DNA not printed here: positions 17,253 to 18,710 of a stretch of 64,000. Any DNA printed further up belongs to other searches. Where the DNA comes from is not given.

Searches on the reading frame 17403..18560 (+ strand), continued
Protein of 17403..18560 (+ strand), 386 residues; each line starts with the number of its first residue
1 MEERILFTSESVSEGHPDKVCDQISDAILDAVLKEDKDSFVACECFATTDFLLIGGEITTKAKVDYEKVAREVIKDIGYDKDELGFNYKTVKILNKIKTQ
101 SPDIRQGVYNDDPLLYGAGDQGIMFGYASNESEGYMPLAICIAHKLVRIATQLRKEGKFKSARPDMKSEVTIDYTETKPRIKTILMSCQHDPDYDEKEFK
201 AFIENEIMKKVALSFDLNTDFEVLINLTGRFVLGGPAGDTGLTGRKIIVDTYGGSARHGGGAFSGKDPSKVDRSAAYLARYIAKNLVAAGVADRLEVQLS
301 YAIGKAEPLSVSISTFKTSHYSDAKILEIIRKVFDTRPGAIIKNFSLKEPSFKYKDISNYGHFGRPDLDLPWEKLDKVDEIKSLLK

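Call 21: find_encoding_contigs(protein=P0093, flank=1500, max_places=2)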
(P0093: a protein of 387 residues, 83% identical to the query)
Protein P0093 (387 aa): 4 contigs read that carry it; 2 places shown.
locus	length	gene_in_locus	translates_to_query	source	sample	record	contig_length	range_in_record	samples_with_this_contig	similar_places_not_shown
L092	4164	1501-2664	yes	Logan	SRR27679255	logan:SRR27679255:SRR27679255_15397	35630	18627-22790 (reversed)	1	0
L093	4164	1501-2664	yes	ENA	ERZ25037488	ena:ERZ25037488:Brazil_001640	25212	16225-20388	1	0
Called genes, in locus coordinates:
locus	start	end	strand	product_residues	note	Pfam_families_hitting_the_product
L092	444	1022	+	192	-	PF06130:PTAC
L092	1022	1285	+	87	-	PF12637:TSCPD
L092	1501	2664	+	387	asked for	PF00438:S-AdoMet_synt_N, PF02772:S-AdoMet_synt_M, PF02773:S-AdoMet_synt_C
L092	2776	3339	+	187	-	PF02482:Ribosomal_S30AE, PF16321:Ribosom_S30AE_C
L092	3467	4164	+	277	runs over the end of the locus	PF00702:Hydrolase (faint), PF08282:Hydrolase_3, PF05116:S6PP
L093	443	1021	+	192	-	PF06130:PTAC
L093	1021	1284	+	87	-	PF12637:TSCPD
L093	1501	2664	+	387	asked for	PF00438:S-AdoMet_synt_N, PF02772:S-AdoMet_synt_M, PF02773:S-AdoMet_synt_C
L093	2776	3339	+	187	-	PF02482:Ribosomal_S30AE, PF16321:Ribosom_S30AE_C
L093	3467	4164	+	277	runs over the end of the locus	PF00702:Hydrolase (faint), PF08282:Hydrolase_3, PF05116:S6PP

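Call 55: list_cluster_members(proteins=[P0009, P0010, P0043, P0060, P0084, P0093, P0115, P0119, P0027, P0032])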
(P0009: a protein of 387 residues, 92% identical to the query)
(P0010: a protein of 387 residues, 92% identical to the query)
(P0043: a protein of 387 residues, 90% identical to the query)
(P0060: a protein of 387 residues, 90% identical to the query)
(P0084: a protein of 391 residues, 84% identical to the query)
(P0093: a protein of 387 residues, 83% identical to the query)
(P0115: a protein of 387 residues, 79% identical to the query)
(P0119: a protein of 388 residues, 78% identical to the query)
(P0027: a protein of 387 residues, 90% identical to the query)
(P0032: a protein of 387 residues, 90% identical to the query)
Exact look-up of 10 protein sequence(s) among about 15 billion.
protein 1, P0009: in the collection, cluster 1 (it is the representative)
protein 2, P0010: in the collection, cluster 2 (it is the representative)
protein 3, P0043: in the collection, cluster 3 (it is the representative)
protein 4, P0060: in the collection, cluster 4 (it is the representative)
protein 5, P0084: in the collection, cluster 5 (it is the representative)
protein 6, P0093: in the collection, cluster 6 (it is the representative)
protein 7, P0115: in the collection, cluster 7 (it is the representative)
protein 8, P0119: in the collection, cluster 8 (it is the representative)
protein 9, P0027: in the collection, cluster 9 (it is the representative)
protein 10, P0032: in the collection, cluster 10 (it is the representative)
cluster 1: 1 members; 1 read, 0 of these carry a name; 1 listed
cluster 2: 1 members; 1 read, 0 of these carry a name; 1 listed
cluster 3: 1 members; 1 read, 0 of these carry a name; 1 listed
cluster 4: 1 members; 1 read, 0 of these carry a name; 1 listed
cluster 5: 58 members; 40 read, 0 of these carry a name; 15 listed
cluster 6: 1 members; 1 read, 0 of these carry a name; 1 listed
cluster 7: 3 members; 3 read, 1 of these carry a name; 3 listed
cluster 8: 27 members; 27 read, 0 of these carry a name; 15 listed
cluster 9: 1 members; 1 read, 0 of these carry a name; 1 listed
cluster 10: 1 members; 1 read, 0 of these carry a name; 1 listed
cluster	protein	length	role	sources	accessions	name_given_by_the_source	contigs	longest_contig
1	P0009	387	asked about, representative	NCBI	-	-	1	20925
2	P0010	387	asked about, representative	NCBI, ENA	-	-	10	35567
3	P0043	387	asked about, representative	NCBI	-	-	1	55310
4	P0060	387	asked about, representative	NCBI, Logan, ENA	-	-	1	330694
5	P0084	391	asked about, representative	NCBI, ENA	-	-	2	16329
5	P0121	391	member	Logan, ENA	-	-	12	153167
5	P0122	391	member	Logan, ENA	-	-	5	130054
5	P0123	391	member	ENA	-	-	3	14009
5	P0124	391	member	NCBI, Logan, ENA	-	-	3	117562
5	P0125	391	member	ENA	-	-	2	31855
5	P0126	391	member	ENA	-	-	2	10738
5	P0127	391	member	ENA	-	-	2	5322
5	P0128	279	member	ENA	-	-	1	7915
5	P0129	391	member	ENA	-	-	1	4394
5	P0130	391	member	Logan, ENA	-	-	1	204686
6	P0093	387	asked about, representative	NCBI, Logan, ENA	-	-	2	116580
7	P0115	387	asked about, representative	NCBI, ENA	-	-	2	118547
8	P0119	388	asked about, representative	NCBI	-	-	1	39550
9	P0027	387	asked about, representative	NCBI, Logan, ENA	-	-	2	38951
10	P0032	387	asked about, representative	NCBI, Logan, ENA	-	-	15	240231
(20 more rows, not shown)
